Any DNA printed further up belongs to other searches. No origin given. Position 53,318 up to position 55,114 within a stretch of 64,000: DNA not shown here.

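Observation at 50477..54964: Complete T4MO/isoprene-monooxygenase-type soluble di-iron monooxygenase operon in a streamlined low-GC alphaproteobacterial core region, with no regulator or known downstream pathway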

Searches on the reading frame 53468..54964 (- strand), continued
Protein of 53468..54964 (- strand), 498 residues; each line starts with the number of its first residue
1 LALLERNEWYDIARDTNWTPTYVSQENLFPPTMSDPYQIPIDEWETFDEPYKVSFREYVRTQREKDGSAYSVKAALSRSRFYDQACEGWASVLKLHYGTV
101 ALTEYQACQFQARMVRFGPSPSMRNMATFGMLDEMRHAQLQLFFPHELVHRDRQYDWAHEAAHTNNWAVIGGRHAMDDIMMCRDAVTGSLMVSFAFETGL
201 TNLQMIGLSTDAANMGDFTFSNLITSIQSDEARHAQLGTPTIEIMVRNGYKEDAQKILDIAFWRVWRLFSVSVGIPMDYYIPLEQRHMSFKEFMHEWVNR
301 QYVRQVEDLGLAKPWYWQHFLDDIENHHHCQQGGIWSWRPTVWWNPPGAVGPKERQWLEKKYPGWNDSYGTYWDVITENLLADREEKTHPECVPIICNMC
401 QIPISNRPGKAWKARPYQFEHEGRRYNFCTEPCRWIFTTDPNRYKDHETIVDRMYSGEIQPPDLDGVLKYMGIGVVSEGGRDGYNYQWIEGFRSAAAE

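Call 9: find_related_loci(query=window:53468-54964:-, collection=genome_contigs, flank=10000)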
Query window:53468-54964:- (498 aa) in genome_contigs; peptide patterns used: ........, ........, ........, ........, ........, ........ (x = any residue, [..] = any of these).
76 stretches matched a pattern; 59 encode a relative of the query (tblastn E <= 1e-3); 59 distinct loci.
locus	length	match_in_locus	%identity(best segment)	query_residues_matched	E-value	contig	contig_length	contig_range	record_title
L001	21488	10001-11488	93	1-496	0e+0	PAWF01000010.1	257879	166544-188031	MAG: Gammaproteobacteria bacterium isolate SAT1367 118506, whole genome shotgun sequence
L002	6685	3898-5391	87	1-498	0e+0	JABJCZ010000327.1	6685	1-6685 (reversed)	MAG: Alphaproteobacteria bacterium isolate SI073_bin67 k141_2504009, whole genome shotgun sequence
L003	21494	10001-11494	83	1-498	0e+0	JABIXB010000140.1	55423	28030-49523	MAG: Rhodospirillaceae bacterium isolate SI073_bin108 k141_1266137, whole genome shotgun sequence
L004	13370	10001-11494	82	1-498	0e+0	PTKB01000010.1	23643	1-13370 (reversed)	MAG: Alphaproteobacteria bacterium MarineAlpha10_Bin2 CFH39_10, whole genome shotgun sequence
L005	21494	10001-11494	82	1-498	0e+0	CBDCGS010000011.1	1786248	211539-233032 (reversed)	MAG: Alphaproteobacteria bacterium isolate 5446f676-90f9-4cd8-9f6e-1057d8fbf5d8 genome assembly, contig: contig_11, whol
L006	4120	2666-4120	84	1-485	0e+0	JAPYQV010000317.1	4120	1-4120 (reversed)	MAG: Alphaproteobacteria bacterium isolate PW3.concoct.191_sub PW3_30055_length_4120_cov_6.046740, whole genome shotgun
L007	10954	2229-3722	81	1-498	0e+0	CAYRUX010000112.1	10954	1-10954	MAG TPA_asm: uncultured Rhizobiaceae bacterium isolate SRP092796_co4_670 genome assembly, contig: k141_2970360, whole ge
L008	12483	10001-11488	82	3-498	0e+0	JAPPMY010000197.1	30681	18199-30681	MAG: Rhodospirillales bacterium isolate RHO3_bin_58 NODE_2750_length_30681_cov_26.056521, whole genome shotgun sequence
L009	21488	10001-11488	82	3-498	0e+0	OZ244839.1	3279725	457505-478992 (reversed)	MAG: Alphaproteobacteria bacterium isolate 6fc921c6-fbc8-4da4-8046-d56663dc60e1 genome assembly, chromosome: 1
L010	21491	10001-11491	82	2-498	0e+0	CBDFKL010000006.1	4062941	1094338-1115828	MAG: Alphaproteobacteria bacterium isolate 1368f247-a1ca-469e-8ff8-323441c52473 genome assembly, contig: contig_6, whole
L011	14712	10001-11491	82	2-498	0e+0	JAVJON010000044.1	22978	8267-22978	MAG: Sneathiellaceae bacterium isolate A1-SPW-23 k141_37018, whole genome shotgun sequence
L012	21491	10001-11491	81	2-498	0e+0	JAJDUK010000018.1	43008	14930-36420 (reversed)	MAG: Alphaproteobacteria bacterium isolate jk18x1bzbins.75 k141_647220, whole genome shotgun sequence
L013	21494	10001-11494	81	1-498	0e+0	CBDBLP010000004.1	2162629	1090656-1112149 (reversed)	MAG: Alphaproteobacteria bacterium isolate 37c3e897-58c7-439f-9262-4bba990a831e genome assembly, contig: contig_4, whole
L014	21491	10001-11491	81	2-498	0e+0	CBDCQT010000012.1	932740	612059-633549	MAG: Alphaproteobacteria bacterium isolate e3c776a9-cacd-4c18-a30b-cff54c8cb4cc genome assembly, contig: contig_12, whol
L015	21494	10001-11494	81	1-498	0e+0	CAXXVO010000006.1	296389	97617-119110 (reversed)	MAG: Alphaproteobacteria bacterium isolate b1e32fb5-33d9-4808-b364-4179d3f700a5 genome assembly, contig: contig_6, whole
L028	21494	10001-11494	77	1-498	0e+0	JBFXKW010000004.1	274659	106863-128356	MAG: Alphaproteobacteria bacterium isolate CA_2019_TPIn_84 NODE_135_length_274659_cov_14.495104_TPIn, whole genome shotg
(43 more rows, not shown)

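Call 14: find_encoding_contigs(protein=window:53468-54964:-, flank=10000, max_places=4)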
Protein window:53468-54964:- (498 aa): 8 contigs read that carry it; 3 places shown.
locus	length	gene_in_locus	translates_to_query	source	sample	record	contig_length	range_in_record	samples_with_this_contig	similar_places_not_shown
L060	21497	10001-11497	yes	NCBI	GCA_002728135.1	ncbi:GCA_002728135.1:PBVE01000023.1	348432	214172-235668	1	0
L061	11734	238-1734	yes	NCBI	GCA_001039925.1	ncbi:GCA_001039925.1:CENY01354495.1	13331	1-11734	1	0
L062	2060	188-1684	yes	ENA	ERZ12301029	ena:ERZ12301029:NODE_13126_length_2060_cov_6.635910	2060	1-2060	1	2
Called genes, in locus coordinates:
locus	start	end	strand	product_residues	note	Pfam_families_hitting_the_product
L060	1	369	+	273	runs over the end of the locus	PF03807:F420_oxidored, PF14748:P5CR_dimer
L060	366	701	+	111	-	PF01588:tRNA_bind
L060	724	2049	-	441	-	PF00672:HAMP, PF00512:HisKA, PF02518:HATPase_c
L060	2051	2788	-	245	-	PF00072:Response_reg, PF00486:Trans_reg_C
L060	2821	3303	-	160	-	PF01047:MarR (weak), PF12802:MarR_2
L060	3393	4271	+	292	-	PF01063:Aminotran_4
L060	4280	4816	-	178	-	PF02391:MoaE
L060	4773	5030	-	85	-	PF02597:ThiS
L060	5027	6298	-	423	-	PF03453:MoeA_N, PF00994:MoCF_biosynth, PF03454:MoeA_C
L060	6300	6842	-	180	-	PF00485:PRK (faint), PF03205:MobB, PF13238:AAA_18 (weak)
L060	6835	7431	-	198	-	PF01066:CDP-OH_P_transf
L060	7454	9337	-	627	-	PF01541:GIY-YIG, PF27096:UvrC_M, PF02151:UVR, PF22920:UvrC_RNaseH, PF08459:UvrC_RNaseH_dom, PF12826:HHH_2 (weak), PF14520:HHH_5 (weak)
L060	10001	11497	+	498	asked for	PF02332:Phenol_Hydrox, PF04945:YHS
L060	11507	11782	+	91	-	PF06234:TmoB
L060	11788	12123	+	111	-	PF00355:Rieske, PF13806:Rieske_2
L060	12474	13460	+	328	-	PF02332:Phenol_Hydrox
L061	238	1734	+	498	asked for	PF02332:Phenol_Hydrox, PF04945:YHS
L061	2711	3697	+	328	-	PF02332:Phenol_Hydrox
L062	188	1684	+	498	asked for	PF02332:Phenol_Hydrox, PF04945:YHS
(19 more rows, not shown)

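Call 15: find_encoding_contigs(protein=P0007, flank=10000, max_places=3)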
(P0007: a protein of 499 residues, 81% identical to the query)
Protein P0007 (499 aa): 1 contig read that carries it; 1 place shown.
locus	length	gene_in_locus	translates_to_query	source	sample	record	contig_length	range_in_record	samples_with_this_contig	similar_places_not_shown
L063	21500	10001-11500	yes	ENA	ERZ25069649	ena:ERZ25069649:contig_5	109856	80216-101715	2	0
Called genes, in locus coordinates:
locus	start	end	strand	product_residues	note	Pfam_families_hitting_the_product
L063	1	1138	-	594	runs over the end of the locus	PF01368:DHH, PF02272:DHHA1, PF17768:RecJ_OB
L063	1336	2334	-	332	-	PF03320:FBPase_glpX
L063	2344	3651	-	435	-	PF03447:NAD_binding_3, PF00742:Homoserine_dh, PF01842:ACT (weak)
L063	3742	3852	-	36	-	-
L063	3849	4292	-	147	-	-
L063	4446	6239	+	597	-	PF07167:PhaC_N, PF00561:Abhydrolase_1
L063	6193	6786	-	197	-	PF25084:LbH_EIF2B (faint), PF00132:Hexapep (faint)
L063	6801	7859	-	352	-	PF01118:Semialdhyde_dh, PF22698:Semialdhyde_dhC_1, PF02774:Semialdhyde_dhC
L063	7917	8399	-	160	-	PF00380:Ribosomal_S9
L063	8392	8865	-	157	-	PF00572:Ribosomal_L13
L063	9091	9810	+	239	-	-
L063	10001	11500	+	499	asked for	PF02332:Phenol_Hydrox, PF04945:YHS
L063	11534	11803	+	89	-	PF06234:TmoB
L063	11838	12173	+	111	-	PF00355:Rieske, PF13806:Rieske_2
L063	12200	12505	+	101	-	PF02406:MmoB_DmpM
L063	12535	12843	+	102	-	PF01722:BolA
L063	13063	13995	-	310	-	PF00850:Hist_deacetyl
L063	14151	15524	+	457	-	PF00089:Trypsin, PF13365:Trypsin_2, PF00595:PDZ, PF13180:PDZ_2, PF17820:PDZ_6, PF13180:PDZ_2 (weak), PF17820:PDZ_6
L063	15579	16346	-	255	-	PF00005:ABC_tran, PF13304:AAA_21 (faint)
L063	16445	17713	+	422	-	PF00202:Aminotran_3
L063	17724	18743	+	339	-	PF01636:APH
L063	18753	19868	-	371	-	PF08495:FIST, PF10442:FIST_C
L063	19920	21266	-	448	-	PF01425:Amidase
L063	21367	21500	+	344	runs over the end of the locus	PF13692:Glyco_trans_1_4, PF00534:Glycos_transf_1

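Call 16: search_dna_similar(query=window:53468-54964:-, collection=plasmids, mode=protein, max_rows=60, max_evalue=1e-40)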
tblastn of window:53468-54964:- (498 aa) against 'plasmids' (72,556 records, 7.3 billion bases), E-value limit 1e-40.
Records with a match: 21; places in all: 24; records where one place covers at least 80% of the query: 20.
Best place of each record, by identity: <60% 21.
By first word of the organism name: Paraburkholderia 4; Rhodococcus 4; Cupriavidus 3; Mycobacterium 2; Xanthobacter 2; Marinobacter 1; Ideonella 1; Ancylobacter 1; Thermomicrobium 1; Pseudomonas 1; and 1 more.
By predicted mobility (MOB-suite, as given by PLSDB): conjugative 11; mobilizable 5; non-mobilizable 5.
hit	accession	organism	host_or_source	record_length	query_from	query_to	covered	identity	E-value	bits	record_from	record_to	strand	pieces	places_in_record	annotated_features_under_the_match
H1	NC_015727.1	Cupriavidus necator N-1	soil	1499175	1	493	99%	56.6%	0e+0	615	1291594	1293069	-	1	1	record has no annotation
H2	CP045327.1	Mycobacterium sp. THAF192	pure culture,Surface of a polyethylene ...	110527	1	488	98%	56.8%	0e+0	610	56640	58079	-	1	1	tmoA: Toluene-4-monooxygenase system protein A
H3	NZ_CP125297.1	Paraburkholderia sabiae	Mimosa caesalpiniifolia,cell ...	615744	1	493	99%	56.0%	0e+0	599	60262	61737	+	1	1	toluene monooxygenase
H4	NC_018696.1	Paraburkholderia phenoliruptrix BR3459a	Mimosa flocculosa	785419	1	493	99%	55.8%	0e+0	599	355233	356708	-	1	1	Toluene-4-monooxygenase system protein A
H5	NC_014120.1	Paraburkholderia atlantica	-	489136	1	492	99%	55.7%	0e+0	599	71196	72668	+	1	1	methane/phenol/toluene hydroxylase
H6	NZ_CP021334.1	Marinobacter salarius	pure culture,Lava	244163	1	493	99%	55.4%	0e+0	608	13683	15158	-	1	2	aromatic/alkene/methane monooxygenase hydroxylase/oxygenase subunit ...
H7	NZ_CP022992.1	Paraburkholderia aromaticivorans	-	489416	1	493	99%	55.2%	0e+0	611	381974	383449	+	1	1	aromatic/alkene/methane monooxygenase hydroxylase/oxygenase subunit ...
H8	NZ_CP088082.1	Ideonella dechloratans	Cell culture,Activated sludge, ...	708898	1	493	99%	55.2%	0e+0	603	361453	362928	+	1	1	toluene monooxygenase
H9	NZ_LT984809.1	Cupriavidus taiwanensis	-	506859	1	493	99%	55.2%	0e+0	600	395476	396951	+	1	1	toluene monooxygenase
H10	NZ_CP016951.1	Cupriavidus taiwanensis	Mimosa,single cell,nodules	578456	1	493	99%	55.2%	0e+0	598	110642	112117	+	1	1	Toluene-4-monooxygenase system protein A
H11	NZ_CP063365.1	Xanthobacter dioxanivorans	pure culture,active sludge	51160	1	498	100%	48.8%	5e-164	521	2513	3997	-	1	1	aromatic/alkene/methane monooxygenase hydroxylase/oxygenase subunit ...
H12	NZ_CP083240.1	Ancylobacter polymorphus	activated sludge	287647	1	498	100%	48.6%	3e-163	519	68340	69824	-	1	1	aromatic/alkene/methane monooxygenase hydroxylase/oxygenase subunit ...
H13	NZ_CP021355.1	Rhodococcus oxybenzonivorans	river sediment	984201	1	488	98%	48.7%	7e-138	540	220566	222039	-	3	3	none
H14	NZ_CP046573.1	Rhodococcus sp. WAY2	cell culture,bacterial consortium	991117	1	488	98%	48.5%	9e-164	520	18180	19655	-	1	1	toluene monooxygenase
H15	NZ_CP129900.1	Rhodococcus ruber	soil,bacterial genome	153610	4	488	97%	47.6%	8e-165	523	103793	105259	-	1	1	toluene monooxygenase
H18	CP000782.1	Xanthobacter autotrophicus Py2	-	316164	1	488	98%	44.7%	7e-146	469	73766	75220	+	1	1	methane/phenol/toluene hydroxylase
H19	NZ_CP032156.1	Mycobacterium sp. ELW1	whole organism,Stream sediment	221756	3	492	98%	43.1%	1e-131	428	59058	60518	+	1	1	isoA: isoprene monooxygenase oxygenase subunit alpha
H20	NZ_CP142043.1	Pseudomonas veronii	cell culture,ground water from aniline ...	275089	6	469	93%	28.0%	2e-42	169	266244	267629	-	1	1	phenol 2-monooxygenase oxygenase component DmpN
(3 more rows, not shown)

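Call 23: get_annotated_region(hit=H18, flank=7000)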
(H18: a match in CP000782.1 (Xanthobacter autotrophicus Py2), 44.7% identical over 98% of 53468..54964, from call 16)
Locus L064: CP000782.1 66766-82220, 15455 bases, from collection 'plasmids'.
description: Xanthobacter autotrophicus Py2 plasmid pXAUT01, complete sequence
organism: Xanthobacter autotrophicus Py2 (NCBI taxid 78245)
taxonomy: Bacteria; Pseudomonadota; Alphaproteobacteria; Hyphomicrobiales; Xanthobacteraceae; Xanthobacter; Xanthobacter autotrophicus; Xanthobacter autotrophicus Py2
host: -; source: -; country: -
typing (MOB-suite, as given by PLSDB): conjugative; replicon rep_cluster_649; relaxase MOBQ; mating-pair formation MPF_T
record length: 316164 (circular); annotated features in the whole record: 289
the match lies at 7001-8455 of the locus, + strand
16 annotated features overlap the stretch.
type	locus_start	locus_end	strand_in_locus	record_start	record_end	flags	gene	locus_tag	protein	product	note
CDS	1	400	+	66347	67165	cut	-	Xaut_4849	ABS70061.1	protein of unknown function DUF344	-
CDS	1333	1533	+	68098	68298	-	-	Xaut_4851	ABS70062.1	transposase IS3/IS911 family protein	-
CDS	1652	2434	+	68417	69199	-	-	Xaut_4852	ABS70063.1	Integrase catalytic region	-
CDS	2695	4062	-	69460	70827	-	-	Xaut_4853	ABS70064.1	hypothetical protein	-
CDS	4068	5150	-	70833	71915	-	-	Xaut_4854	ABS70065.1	hypothetical protein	-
CDS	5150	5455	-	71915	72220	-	-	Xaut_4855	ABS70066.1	hypothetical protein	-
CDS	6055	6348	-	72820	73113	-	-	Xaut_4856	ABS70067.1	conserved hypothetical protein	-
CDS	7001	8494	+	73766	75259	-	-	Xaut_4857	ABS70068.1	methane/phenol/toluene hydroxylase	-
CDS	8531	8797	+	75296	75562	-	-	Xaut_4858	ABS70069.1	Toluene-4-monooxygenase system B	-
CDS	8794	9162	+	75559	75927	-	-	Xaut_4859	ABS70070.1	Rieske (2Fe-2S) domain protein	-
CDS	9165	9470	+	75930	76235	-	-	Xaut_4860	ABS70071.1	monooxygenase component MmoB/DmpM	-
CDS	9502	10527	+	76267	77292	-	-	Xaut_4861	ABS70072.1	methane/phenol/toluene hydroxylase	-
CDS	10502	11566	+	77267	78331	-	-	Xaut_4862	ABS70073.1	Oxidoreductase FAD-binding domain protein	-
CDS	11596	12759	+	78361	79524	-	-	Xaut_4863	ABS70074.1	aldehyde dehydrogenase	-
CDS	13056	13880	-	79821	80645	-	-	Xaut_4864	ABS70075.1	DNA binding domain, excisionase family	-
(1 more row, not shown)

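Call 24: get_annotated_region(hit=H19, flank=7000)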
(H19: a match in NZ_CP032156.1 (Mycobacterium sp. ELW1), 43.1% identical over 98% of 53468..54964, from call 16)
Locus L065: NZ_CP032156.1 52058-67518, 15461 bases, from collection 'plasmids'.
description: Mycobacterium sp. ELW1 plasmid pELW1-1, complete sequence
organism: Mycobacterium sp. ELW1 (NCBI taxid 1547487)
taxonomy: Bacteria; Actinomycetota; Actinomycetes; Mycobacteriales; Mycobacteriaceae; Mycobacterium; Mycobacterium sp. ELW1
host: -; source: whole organism,Stream sediment; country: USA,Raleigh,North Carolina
typing (MOB-suite, as given by PLSDB): mobilizable; replicon rep_cluster_1586; relaxase MOBF
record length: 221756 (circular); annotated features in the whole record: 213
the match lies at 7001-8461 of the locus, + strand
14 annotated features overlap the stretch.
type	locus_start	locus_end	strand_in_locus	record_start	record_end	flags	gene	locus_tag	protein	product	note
CDS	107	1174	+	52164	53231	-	-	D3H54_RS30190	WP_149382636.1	site-specific integrase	GO:0015074 - DNA integration [Evidence IEA]; GO:0006310 - DNA recombination [Evidence IEA]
CDS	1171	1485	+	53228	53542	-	-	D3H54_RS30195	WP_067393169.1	helix-turn-helix transcriptional regulator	-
CDS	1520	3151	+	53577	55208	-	-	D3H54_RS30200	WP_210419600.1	integrase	-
CDS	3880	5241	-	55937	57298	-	-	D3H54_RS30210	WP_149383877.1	DDE-type integrase/transposase/recombinase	-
CDS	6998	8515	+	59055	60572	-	isoA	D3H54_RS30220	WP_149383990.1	isoprene monooxygenase oxygenase subunit alpha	-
CDS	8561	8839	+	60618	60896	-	-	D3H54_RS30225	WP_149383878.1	toluene-4-monooxygenase system B family protein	-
CDS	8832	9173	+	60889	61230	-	-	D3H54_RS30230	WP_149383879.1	Rieske 2Fe-2S domain-containing protein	-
CDS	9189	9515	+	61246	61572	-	-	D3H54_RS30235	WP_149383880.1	MmoB/DmpM family protein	GO:0006725 - cellular aromatic compound metabolic process [Evidence IEA]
CDS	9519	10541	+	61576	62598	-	-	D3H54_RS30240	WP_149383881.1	toluene hydroxylase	-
CDS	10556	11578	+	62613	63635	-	-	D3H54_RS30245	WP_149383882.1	2Fe-2S iron-sulfur cluster binding domain-containing protein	-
CDS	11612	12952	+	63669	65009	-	-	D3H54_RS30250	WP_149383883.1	aldehyde dehydrogenase family protein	-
CDS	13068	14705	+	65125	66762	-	-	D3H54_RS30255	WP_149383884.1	GMC family oxidoreductase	-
CDS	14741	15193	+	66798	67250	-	-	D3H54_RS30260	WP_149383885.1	hypothetical protein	-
CDS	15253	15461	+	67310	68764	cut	-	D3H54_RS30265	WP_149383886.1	aldehyde dehydrogenase family protein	-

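Call 25: get_annotated_region(hit=H2, flank=7000)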
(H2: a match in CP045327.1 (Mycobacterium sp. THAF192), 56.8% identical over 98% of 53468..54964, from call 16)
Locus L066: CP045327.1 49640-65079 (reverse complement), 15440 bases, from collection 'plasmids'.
description: Mycobacterium sp. THAF192 plasmid pTHAF192_b, complete sequence
organism: Mycobacterium sp. THAF192 (NCBI taxid 2587868)
taxonomy: Bacteria; Actinomycetota; Actinomycetes; Mycobacteriales; Mycobacteriaceae; Mycobacterium; Mycobacterium sp. THAF192
host: -; source: pure culture,Surface of a polyethylene microplastic particle present in tank 6 of a marine aquarium ...; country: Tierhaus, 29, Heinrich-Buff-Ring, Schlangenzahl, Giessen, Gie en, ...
typing (MOB-suite, as given by PLSDB): mobilizable; relaxase MOBF
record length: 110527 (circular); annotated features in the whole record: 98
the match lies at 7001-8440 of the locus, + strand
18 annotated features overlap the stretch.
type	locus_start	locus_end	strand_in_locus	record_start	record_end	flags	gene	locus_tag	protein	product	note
CDS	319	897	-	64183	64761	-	-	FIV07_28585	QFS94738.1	hypothetical protein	-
CDS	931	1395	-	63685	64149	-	-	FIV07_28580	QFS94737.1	hypothetical protein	-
CDS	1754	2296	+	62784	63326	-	-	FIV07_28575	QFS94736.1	hypothetical protein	-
CDS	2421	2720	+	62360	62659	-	-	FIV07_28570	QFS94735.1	hypothetical protein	-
CDS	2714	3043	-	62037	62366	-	-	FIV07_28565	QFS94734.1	anaerobic benzoate catabolism transcriptional regulator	-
CDS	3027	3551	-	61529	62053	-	-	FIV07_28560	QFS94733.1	hypothetical protein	-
CDS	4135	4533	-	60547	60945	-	-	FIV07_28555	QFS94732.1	hypothetical protein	-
CDS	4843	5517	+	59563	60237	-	rutB3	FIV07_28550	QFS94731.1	Peroxyureidoacrylate/ureidoacrylate amidohydrolase RutB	-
CDS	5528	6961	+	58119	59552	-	yicO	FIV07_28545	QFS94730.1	Putative permease YicO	-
CDS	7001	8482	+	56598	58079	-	tmoA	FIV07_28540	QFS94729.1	Toluene-4-monooxygenase system protein A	-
CDS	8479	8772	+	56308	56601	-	-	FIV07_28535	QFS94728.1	Toluene-4-monooxygenase system protein B (TmoB)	-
CDS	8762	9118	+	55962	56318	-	tmoC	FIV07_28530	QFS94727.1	Toluene-4-monooxygenase system ferredoxin subunit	-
CDS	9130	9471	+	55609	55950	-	tmoD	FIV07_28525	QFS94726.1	Toluene-4-monooxygenase system protein D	-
CDS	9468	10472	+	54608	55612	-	tmoE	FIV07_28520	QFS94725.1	Toluene-4-monooxygenase system protein E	-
CDS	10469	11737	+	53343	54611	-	bedA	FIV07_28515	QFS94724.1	Benzene 1,2-dioxygenase system ferredoxin--NAD(+) reductase subunit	-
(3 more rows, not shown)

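Call 26: get_annotated_region(hit=H6, flank=7000)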
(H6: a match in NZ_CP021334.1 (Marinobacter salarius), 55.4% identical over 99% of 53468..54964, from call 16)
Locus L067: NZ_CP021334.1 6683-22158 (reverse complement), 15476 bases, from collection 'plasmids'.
description: Marinobacter salarius strain HL2708#2 plasmid pHL2708Z5, complete sequence
organism: Marinobacter salarius (NCBI taxid 1420917)
taxonomy: Bacteria; Pseudomonadota; Gammaproteobacteria; Pseudomonadales; Marinobacteraceae; Marinobacter; Marinobacter salarius
host: -; source: pure culture,Lava; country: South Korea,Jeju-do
typing (MOB-suite, as given by PLSDB): conjugative; relaxase MOBH; mating-pair formation MPF_F
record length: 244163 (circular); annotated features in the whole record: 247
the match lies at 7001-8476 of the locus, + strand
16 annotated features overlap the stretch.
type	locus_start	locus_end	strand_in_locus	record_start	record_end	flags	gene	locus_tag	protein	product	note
CDS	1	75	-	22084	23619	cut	-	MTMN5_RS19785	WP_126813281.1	aromatic/alkene/methane monooxygenase hydroxylase/oxygenase subunit alpha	-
CDS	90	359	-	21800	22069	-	-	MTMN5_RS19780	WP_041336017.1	MmoB/DmpM family protein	-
CDS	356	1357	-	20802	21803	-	-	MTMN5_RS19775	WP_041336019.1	aromatic/alkene monooxygenase hydroxylase subunit beta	-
CDS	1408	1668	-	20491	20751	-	-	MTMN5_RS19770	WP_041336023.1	phenol hydroxylase subunit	-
CDS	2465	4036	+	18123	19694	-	-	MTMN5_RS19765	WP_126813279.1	methyl-accepting chemotaxis protein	GO:0007165 - signal transduction [Evidence IEA]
CDS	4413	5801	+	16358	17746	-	-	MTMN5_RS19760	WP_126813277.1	outer membrane protein transport protein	-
CDS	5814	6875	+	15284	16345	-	-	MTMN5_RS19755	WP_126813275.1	alcohol dehydrogenase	-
CDS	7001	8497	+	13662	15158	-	-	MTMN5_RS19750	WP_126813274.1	aromatic/alkene/methane monooxygenase hydroxylase/oxygenase subunit alpha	-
CDS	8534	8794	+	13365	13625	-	-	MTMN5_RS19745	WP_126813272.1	toluene-4-monooxygenase system B family protein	-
CDS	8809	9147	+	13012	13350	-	-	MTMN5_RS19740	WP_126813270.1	Rieske 2Fe-2S domain-containing protein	-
CDS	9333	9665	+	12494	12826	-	-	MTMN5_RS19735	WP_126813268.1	MmoB/DmpM family protein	-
CDS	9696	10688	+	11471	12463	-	-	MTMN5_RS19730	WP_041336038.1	aromatic/alkene monooxygenase hydroxylase subunit beta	-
CDS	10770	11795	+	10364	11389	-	-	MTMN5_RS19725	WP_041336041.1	2Fe-2S iron-sulfur cluster-binding protein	-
CDS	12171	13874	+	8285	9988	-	-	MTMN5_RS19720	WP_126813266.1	sigma-54-dependent Fis family transcriptional regulator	-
CDS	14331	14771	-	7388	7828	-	-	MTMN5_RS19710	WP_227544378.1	hypothetical protein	-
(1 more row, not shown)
